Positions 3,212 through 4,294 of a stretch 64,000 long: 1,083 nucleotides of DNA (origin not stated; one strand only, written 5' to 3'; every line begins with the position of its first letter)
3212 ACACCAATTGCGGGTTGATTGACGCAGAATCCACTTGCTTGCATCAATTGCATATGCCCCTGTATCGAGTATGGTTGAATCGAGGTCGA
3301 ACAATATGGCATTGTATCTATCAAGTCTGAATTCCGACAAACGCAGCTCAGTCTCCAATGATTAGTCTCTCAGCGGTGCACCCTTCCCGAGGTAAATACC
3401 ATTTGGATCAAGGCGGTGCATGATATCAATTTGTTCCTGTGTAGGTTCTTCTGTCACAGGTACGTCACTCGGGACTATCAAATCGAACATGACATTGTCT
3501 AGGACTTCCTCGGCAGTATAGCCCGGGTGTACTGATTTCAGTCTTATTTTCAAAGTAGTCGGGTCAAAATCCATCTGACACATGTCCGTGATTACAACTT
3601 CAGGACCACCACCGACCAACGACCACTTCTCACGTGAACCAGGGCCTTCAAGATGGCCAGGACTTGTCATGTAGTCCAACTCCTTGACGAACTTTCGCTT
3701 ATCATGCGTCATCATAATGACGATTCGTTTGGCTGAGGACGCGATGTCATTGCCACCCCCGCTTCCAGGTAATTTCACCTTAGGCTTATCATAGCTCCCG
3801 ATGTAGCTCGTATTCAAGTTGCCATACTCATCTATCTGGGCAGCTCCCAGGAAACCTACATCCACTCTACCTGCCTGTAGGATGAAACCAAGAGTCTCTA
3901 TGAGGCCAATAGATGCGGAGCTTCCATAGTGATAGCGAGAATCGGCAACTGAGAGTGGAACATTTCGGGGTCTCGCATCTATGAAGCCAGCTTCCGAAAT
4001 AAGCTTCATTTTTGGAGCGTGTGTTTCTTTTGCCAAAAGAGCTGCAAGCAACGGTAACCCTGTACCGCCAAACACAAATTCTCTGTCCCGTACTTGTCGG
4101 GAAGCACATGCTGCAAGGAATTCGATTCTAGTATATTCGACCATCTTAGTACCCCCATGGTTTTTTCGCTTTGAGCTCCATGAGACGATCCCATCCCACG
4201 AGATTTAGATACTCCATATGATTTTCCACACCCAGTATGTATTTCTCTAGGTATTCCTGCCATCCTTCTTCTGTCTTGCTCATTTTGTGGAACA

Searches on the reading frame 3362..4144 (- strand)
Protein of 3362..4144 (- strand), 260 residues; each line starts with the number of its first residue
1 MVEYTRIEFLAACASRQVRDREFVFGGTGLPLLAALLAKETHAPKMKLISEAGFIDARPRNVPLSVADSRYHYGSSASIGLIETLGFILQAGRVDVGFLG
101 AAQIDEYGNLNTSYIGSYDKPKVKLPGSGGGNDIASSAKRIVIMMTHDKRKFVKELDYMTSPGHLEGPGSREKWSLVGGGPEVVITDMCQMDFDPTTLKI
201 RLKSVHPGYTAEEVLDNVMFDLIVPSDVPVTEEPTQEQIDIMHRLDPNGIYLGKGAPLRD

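Call 85: find_encoding_contigs(protein=window:3362-4144:-, flank=10000, max_places=1)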
Protein window:3362-4144:- (260 aa): no gene with exactly this product is on record in the collection.
